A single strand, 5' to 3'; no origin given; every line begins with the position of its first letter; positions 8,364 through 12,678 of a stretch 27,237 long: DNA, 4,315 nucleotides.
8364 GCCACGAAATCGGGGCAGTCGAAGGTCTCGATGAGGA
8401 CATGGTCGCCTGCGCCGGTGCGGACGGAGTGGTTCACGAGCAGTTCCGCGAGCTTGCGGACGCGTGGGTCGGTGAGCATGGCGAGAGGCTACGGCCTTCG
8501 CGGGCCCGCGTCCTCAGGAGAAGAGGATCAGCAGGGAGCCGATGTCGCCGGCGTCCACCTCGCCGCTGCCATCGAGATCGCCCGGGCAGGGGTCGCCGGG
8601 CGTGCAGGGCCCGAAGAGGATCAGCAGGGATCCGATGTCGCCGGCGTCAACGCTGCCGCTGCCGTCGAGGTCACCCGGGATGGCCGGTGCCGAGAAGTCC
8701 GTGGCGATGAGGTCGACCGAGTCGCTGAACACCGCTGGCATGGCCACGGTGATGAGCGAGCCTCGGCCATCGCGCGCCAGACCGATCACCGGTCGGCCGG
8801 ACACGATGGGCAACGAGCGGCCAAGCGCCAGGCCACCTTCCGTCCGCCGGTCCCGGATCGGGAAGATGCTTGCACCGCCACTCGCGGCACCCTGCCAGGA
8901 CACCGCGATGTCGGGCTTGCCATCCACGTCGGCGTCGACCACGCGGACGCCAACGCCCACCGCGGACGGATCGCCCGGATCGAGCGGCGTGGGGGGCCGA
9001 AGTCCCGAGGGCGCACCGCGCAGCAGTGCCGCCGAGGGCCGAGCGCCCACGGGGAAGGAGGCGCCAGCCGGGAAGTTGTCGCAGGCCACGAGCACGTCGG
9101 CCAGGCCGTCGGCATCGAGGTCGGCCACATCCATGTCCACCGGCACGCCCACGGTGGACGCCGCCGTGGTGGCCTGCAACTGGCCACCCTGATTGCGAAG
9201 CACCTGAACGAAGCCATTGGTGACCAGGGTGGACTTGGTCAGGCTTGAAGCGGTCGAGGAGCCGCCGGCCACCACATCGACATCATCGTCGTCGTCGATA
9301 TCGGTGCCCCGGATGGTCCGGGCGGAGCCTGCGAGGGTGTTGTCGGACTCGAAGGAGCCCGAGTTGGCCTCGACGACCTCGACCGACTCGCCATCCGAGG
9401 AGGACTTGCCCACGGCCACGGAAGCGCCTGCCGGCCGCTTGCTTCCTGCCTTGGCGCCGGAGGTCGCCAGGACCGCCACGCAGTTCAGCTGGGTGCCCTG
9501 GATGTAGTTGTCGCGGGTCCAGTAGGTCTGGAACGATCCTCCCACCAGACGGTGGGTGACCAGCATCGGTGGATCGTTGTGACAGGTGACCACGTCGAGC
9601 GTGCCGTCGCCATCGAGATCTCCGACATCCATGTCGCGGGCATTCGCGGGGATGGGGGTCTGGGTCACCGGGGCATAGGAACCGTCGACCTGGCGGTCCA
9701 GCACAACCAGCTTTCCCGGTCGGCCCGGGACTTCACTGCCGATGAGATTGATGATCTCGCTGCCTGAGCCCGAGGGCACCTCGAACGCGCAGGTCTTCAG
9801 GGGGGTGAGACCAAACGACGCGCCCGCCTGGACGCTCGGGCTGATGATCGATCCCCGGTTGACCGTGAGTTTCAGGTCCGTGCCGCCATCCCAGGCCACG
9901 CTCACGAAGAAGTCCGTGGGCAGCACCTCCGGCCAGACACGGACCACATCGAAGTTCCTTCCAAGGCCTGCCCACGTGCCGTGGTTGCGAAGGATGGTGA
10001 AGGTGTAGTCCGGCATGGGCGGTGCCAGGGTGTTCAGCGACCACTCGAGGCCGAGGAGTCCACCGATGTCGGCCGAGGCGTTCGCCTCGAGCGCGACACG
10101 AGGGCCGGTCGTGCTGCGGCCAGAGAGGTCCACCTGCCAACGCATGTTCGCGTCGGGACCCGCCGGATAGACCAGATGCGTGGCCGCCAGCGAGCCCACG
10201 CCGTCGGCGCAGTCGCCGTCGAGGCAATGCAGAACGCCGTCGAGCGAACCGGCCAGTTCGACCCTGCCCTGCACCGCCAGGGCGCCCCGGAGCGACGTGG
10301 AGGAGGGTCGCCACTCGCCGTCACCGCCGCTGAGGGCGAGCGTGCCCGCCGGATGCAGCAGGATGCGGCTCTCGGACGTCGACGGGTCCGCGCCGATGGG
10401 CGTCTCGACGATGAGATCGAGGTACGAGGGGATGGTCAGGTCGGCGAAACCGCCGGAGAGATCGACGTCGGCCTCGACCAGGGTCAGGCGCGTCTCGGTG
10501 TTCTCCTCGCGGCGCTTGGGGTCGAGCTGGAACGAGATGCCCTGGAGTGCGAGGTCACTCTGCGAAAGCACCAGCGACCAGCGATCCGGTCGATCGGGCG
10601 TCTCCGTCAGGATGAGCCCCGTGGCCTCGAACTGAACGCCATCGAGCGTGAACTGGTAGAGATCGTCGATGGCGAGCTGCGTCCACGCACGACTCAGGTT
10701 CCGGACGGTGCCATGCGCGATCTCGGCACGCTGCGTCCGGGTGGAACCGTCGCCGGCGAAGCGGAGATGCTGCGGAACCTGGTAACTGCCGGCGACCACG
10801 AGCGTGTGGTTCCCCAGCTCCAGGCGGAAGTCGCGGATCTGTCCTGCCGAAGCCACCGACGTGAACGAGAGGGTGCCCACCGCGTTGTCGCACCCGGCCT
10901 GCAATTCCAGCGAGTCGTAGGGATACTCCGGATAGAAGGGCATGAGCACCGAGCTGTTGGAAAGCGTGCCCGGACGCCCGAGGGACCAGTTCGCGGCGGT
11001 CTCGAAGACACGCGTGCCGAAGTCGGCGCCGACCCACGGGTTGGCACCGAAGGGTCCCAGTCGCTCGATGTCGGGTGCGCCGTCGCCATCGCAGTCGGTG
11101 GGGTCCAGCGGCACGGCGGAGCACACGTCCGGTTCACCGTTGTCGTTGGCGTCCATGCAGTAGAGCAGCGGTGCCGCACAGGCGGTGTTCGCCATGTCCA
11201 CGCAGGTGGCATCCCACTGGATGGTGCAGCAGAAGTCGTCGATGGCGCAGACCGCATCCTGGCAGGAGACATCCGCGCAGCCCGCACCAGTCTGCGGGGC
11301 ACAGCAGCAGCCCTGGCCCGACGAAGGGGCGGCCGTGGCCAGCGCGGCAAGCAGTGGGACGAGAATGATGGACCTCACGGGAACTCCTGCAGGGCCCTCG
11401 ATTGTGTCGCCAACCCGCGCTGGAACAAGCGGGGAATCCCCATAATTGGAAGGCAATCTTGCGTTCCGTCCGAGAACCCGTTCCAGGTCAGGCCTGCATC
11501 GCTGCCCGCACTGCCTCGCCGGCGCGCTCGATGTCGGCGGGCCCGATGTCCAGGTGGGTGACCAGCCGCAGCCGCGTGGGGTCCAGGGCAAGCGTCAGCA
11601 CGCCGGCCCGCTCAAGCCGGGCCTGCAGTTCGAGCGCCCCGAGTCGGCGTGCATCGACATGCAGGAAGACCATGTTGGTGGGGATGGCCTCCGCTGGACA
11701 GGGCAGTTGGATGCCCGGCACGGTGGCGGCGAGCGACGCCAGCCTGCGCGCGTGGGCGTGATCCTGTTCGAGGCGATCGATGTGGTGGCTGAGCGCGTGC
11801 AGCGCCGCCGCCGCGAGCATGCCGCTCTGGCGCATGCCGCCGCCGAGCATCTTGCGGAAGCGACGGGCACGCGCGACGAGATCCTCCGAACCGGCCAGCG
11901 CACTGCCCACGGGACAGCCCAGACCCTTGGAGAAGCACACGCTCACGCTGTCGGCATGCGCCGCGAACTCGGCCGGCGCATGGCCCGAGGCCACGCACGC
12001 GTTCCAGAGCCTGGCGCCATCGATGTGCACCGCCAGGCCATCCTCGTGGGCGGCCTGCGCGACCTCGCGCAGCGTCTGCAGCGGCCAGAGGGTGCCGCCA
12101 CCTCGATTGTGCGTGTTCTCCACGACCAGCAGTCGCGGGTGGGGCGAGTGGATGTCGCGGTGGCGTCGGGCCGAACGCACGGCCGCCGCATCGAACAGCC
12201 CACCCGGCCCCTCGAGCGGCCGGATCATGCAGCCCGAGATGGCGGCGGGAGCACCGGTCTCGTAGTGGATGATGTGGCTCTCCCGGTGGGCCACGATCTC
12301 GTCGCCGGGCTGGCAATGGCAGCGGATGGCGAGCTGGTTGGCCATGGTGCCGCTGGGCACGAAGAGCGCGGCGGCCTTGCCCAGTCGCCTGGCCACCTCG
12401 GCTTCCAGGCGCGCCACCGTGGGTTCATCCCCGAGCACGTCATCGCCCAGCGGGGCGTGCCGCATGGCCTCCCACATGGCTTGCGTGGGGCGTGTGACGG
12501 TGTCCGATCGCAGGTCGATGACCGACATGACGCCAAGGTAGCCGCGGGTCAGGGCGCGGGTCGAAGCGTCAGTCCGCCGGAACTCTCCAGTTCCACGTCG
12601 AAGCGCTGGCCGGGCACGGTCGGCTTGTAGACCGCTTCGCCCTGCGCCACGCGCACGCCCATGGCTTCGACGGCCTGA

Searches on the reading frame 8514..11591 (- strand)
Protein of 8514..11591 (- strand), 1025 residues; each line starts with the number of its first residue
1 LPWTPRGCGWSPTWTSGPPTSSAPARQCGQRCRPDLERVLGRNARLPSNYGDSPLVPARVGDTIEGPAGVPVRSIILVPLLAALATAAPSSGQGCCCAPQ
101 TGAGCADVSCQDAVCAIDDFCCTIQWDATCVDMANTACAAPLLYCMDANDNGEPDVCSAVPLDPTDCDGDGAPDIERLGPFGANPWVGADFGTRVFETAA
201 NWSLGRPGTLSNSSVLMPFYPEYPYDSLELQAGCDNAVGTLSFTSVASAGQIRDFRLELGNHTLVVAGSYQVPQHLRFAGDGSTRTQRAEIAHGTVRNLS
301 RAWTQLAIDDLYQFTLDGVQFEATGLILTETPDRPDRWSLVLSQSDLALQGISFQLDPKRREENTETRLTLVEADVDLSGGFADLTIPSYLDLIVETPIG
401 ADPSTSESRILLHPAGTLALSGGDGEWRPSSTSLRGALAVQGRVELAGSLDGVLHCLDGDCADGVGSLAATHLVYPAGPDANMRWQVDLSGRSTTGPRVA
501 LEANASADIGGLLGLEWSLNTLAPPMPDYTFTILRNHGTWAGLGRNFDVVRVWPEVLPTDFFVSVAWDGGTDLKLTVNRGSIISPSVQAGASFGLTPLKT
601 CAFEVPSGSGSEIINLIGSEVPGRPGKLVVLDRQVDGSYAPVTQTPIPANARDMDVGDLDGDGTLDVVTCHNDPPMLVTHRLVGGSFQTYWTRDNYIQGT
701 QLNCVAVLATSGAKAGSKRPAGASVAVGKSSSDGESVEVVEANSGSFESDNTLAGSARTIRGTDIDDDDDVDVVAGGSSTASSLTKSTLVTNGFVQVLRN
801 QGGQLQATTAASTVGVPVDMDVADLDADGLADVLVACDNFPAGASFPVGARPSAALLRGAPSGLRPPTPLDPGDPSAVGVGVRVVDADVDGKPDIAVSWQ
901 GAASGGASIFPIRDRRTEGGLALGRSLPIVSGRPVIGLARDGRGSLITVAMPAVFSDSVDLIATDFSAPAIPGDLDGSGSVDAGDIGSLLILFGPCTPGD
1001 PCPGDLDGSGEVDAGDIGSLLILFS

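Call 5: search_protein_families(library=pfam, proteins=[window:8514-11591:-], max_evalue=0.01)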
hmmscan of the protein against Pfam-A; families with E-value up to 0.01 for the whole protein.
window:8514-11591:- (1025 aa): 1 family
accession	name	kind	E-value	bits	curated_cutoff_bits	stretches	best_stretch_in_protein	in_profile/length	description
PF13517.12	FG-GAP_3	-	2.8e-11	44.3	26.9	2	764-835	1-61/61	FG-GAP-like repeat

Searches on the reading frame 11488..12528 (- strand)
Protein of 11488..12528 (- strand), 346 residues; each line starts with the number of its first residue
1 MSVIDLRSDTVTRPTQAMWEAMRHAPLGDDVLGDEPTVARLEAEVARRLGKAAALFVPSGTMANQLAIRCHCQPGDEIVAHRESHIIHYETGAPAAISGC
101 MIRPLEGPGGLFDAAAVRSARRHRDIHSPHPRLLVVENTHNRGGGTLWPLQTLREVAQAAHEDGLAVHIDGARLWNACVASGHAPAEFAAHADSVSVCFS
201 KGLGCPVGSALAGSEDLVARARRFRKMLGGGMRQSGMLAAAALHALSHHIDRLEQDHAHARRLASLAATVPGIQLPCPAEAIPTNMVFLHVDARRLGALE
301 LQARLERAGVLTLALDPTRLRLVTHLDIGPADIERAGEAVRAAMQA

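Call 6: search_protein_families(library=pfam, proteins=[window:11488-12528:-], max_evalue=0.01)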
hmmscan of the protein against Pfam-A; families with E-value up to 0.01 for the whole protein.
window:11488-12528:- (346 aa): 4 families
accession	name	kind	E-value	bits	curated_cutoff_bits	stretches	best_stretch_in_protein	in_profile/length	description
PF01212.27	Beta_elim_lyase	-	8.1e-103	344.1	27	1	5-288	1-284/288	Beta-eliminating lyase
PF00155.27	Aminotran_1_2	-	1.1e-10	41.7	19.7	1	31-268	37-284/361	Aminotransferase class I and II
PF01041.23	DegT_DnrJ_EryC1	-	0.00029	20.6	19.8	0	35-80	23-69/360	DegT/DnrJ/EryC1/StrS aminotransferase family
PF01053.26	Cys_Met_Meta_PP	-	0.0069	15.4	27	0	35-82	51-98/381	Cys/Met metabolism PLP-dependent enzyme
